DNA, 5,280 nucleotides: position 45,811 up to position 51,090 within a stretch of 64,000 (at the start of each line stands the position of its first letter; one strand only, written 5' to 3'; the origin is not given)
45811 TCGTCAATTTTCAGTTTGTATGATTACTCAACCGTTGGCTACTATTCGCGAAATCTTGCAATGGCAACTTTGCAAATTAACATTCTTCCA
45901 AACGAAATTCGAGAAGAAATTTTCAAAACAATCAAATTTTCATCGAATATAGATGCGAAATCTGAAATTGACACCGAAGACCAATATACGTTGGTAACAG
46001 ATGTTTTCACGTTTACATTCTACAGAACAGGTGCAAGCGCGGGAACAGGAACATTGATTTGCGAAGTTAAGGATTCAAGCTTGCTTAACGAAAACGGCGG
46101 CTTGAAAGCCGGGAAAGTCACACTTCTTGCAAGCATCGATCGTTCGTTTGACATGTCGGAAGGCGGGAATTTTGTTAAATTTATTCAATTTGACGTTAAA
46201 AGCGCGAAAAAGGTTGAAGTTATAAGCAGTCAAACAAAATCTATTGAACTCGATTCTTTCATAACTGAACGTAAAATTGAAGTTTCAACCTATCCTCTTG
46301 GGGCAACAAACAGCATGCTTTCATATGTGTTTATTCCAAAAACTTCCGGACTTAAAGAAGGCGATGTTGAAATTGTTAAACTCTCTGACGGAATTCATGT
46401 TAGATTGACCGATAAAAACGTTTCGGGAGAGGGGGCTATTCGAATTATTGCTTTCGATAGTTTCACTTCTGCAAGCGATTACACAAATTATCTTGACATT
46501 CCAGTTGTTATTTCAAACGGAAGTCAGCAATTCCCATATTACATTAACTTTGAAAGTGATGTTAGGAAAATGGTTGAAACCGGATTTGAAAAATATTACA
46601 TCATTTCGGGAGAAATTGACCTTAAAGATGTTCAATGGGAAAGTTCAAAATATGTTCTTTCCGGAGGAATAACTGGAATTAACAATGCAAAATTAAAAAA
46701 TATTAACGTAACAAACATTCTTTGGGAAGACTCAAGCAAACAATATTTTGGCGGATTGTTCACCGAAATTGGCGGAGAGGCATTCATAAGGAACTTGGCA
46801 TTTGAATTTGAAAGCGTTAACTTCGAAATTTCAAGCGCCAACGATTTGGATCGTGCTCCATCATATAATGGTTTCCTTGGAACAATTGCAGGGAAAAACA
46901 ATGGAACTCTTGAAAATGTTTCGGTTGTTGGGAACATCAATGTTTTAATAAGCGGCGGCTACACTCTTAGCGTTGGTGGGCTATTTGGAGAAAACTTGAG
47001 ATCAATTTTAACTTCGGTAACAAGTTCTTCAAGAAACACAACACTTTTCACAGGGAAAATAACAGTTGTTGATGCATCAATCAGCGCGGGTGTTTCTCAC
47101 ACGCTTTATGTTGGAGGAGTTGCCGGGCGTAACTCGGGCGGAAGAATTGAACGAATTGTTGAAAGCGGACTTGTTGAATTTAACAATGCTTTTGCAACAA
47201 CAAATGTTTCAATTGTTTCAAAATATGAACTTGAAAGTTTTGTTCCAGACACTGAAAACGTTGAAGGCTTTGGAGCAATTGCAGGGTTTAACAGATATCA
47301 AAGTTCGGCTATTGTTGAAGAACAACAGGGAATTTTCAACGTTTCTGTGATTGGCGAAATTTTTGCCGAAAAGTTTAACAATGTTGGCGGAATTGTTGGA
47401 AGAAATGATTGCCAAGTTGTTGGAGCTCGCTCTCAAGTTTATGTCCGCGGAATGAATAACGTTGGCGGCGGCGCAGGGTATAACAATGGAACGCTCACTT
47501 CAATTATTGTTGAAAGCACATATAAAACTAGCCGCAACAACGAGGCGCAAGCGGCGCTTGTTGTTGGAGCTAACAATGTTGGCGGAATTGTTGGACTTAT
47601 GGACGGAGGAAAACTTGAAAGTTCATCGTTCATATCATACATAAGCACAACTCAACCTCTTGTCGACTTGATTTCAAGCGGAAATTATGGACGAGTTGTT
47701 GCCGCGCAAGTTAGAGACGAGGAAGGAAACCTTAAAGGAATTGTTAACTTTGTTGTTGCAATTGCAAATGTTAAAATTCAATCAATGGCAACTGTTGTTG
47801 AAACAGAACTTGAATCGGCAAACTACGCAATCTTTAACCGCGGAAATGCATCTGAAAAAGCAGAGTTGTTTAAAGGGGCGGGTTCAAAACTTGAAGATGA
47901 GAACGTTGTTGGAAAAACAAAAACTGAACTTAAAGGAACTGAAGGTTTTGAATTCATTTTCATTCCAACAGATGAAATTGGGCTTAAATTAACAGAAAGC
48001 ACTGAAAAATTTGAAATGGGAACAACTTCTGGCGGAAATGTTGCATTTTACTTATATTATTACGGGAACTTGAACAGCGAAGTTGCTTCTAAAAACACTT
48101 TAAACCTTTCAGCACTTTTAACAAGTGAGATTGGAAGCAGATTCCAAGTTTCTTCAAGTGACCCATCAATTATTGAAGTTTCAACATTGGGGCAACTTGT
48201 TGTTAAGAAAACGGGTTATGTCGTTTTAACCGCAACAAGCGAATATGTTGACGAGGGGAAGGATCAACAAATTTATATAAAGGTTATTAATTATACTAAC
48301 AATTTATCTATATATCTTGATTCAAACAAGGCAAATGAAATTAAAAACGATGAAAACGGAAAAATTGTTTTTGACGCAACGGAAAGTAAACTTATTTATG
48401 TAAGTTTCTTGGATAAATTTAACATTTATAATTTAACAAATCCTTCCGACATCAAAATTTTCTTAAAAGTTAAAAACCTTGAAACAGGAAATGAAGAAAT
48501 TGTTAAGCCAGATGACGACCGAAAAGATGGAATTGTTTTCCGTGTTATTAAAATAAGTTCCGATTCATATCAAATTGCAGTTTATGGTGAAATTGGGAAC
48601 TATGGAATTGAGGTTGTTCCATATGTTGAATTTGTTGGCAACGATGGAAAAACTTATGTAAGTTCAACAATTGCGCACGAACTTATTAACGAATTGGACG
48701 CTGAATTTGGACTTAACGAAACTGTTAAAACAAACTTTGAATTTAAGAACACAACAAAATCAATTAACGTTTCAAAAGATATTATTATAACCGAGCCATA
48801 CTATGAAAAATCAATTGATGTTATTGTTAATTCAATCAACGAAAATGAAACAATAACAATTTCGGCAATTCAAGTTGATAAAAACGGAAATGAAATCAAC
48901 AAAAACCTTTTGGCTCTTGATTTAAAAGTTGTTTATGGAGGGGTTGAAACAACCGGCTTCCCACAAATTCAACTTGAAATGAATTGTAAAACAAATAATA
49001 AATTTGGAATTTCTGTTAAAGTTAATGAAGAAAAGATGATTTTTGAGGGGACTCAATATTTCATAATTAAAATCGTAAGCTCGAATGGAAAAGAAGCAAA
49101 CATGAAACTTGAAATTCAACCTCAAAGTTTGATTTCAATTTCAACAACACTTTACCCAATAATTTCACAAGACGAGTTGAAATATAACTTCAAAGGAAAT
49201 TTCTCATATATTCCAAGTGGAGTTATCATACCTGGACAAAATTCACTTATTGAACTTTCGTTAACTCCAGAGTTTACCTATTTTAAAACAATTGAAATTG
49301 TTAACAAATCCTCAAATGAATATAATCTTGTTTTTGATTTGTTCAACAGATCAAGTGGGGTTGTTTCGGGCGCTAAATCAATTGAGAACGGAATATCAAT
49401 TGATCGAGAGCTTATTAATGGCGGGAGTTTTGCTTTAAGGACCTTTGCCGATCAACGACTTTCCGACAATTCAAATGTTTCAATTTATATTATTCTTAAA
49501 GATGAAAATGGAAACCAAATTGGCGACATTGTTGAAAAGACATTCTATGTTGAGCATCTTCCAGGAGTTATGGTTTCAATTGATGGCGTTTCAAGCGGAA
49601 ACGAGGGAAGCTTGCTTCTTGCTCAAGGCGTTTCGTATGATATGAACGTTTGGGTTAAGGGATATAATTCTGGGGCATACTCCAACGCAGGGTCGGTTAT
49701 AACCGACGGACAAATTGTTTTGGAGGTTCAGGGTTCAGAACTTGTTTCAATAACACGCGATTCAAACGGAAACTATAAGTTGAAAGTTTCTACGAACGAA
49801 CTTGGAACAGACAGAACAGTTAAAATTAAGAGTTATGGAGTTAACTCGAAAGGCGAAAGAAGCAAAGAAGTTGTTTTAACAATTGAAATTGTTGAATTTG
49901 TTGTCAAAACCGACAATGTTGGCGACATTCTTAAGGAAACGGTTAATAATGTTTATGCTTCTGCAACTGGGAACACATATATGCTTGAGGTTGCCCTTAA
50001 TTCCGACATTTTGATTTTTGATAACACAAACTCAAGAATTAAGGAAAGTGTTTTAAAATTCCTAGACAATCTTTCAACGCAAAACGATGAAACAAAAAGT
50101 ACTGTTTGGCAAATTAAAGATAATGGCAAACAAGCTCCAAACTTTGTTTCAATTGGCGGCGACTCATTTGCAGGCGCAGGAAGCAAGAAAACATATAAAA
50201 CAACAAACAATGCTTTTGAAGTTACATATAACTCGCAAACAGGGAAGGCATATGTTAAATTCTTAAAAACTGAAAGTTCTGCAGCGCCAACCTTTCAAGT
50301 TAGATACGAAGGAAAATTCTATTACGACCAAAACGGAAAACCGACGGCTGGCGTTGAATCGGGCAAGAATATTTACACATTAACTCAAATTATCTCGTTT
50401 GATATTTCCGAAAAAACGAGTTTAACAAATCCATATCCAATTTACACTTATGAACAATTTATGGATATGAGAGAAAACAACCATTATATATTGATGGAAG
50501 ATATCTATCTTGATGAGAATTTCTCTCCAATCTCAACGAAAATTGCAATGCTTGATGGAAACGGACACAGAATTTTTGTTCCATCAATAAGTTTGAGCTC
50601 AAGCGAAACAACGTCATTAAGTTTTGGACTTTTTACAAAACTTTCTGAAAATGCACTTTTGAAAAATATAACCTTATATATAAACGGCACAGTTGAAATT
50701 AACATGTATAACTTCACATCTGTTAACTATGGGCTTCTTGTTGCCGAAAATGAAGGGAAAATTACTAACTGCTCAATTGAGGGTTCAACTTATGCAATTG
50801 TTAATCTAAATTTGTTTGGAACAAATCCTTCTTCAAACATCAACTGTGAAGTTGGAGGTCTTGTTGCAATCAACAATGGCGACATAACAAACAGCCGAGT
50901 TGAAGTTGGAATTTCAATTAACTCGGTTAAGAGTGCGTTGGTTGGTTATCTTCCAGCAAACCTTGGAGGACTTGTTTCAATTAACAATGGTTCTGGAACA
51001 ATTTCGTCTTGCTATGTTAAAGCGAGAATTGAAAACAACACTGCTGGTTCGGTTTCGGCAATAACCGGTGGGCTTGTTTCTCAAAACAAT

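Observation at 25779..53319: Two-gene operon of giant paralogous lipoproteins (5,893 aa + 3,272 aa) filling 43% of the window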

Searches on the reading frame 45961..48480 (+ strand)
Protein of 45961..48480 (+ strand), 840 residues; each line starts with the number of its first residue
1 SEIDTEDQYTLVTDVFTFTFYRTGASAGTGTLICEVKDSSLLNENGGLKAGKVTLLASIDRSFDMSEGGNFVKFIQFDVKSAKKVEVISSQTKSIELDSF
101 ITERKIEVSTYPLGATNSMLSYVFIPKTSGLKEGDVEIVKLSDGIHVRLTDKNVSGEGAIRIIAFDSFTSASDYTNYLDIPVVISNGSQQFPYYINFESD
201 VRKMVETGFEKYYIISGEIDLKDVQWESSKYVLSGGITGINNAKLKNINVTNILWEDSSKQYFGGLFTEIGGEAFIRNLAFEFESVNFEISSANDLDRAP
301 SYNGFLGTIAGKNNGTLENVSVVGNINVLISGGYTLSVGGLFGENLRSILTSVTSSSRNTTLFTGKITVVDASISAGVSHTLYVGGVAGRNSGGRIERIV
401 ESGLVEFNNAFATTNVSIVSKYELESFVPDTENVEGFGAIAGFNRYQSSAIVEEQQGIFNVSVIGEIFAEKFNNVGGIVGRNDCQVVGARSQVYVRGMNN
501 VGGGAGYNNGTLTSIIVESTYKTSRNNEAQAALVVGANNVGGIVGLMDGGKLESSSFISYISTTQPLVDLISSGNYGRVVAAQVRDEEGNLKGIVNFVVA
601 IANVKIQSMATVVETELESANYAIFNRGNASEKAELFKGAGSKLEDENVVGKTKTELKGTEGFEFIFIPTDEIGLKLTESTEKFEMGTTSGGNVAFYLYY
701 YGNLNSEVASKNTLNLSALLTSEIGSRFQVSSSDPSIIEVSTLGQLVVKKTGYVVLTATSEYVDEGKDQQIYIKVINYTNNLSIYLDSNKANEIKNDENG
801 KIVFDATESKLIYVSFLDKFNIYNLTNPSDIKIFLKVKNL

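Call 25: search_protein_families(library=pfam, proteins=[window:45961-48480:+], max_evalue=1)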
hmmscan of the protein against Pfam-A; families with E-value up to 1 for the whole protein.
window:45961-48480:+ (840 aa): 2 families
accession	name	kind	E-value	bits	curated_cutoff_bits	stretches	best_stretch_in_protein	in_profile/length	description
PF03973.19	Triabin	-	0.039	14.2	21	1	563-629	56-120/149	Triabin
PF07581.17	Glug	-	0.65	11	20.5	1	382-397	3-19/28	The GLUG motif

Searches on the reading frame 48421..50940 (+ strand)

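Call 25: search_protein_families(library=pfam, proteins=[window:48421-50940:+], max_evalue=1)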
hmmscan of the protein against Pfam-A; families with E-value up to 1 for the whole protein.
window:48421-50940:+ (840 aa): 4 families
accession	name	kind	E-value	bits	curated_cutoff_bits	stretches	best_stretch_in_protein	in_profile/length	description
PF06586.17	TraK_N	-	0.029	15.2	24.8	1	572-634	16-75/100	TraK N-terminal domain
PF02721.21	DUF223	-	0.049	14.4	24.6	0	346-375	27-56/104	Domain of unknown function DUF223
PF07581.17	Glug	-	0.059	14.2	20.5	1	808-829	2-25/28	The GLUG motif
PF16277.11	DUF4926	-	0.22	11.4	29.1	0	69-87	35-53/57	Domain of unknown function (DUF4926)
